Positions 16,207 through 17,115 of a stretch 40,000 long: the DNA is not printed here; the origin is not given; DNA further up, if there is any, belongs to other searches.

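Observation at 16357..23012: Decayed sedentary chromosomal integron whose attC sites validate themselves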

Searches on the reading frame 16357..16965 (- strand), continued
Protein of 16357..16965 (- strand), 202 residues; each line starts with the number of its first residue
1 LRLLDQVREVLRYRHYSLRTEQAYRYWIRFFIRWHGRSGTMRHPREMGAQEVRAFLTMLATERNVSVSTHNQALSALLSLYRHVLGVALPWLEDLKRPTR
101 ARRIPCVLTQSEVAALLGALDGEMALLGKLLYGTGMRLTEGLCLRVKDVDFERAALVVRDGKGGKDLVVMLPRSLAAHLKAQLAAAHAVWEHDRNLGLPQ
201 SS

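Call 30: find_related_loci(query=A1, collection=metagenome_contigs, flank=10000)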
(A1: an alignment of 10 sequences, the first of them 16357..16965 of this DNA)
Query A1 (202 aa) in metagenome_contigs; peptide patterns used: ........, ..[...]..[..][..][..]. (x = any residue, [..] = any of these).
542 stretches matched a pattern; 448 encode a relative of the query (tblastn E <= 1e-3); the best 80 are kept; 80 distinct loci.
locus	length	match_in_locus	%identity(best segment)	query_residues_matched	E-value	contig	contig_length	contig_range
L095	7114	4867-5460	78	2-199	1e-102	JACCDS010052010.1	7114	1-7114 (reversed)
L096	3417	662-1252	78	2-198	5e-101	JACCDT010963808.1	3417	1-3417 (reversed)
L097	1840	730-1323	78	1-198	8e-104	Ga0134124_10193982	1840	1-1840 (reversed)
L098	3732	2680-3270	75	2-198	4e-97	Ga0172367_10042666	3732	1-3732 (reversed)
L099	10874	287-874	73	2-197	6e-95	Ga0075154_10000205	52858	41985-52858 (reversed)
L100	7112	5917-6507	74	2-198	5e-95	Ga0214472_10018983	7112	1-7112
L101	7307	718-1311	73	2-199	1e-94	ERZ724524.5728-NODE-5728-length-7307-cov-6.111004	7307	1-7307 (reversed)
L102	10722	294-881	74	2-197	8e-95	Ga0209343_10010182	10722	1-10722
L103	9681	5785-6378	71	2-199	8e-95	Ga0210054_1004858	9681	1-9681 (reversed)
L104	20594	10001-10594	71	2-199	8e-95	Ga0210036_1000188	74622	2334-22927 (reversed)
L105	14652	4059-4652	71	2-199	8e-95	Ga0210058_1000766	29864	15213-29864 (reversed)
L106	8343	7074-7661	74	2-197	7e-94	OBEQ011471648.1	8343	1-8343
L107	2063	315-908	72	2-199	7e-98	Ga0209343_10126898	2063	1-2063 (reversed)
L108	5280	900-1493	72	2-199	2e-93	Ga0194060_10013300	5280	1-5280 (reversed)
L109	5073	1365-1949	73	1-195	9e-94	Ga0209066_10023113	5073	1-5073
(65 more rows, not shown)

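Call 67: list_cluster_members(proteins=[P0001, P0241])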
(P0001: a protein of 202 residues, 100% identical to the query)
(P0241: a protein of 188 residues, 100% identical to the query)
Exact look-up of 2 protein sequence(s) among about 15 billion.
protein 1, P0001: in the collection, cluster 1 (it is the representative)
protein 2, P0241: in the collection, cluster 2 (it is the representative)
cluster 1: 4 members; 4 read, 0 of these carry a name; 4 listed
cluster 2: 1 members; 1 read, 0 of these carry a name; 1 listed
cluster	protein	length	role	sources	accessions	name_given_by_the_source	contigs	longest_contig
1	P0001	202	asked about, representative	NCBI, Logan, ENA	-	-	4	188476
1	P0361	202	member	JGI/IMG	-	-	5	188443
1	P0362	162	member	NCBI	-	-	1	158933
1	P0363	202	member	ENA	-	-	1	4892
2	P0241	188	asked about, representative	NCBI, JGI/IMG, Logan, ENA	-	-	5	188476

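Call 68: find_encoding_contigs(protein=P0362, flank=10000, max_places=3)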
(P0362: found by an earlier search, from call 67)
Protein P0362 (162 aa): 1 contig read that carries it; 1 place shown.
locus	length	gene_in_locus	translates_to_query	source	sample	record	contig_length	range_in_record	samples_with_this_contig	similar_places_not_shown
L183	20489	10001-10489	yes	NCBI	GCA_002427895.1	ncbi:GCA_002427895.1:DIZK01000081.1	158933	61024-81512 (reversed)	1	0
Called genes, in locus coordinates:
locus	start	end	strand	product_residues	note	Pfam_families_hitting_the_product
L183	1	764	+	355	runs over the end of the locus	PF01547:SBP_bac_1, PF13531:SBP_bac_11, PF13416:SBP_bac_8, PF13343:SBP_bac_6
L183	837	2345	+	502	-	PF00171:Aldedh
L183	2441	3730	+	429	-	PF00266:Aminotran_5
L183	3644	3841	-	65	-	-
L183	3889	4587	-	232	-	PF01177:Asp_Glu_race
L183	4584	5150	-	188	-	PF13302:Acetyltransf_3, PF00583:Acetyltransf_1, PF08445:FR47 (faint)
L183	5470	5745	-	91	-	PF04365:BrnT_toxin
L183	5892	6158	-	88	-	PF05016:ParE_toxin (weak), PF06769:YoeB_toxin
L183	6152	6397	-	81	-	PF02604:PhdYeFM_antitox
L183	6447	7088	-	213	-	-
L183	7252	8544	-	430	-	PF00078:RVT_1, PF08388:GIIM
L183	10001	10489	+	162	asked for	PF13495:Phage_int_SAM_4, PF00589:Phage_integrase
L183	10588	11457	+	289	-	PF01145:Band_7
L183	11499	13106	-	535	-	PF00581:Rhodanese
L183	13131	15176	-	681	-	PF01433:Peptidase_M1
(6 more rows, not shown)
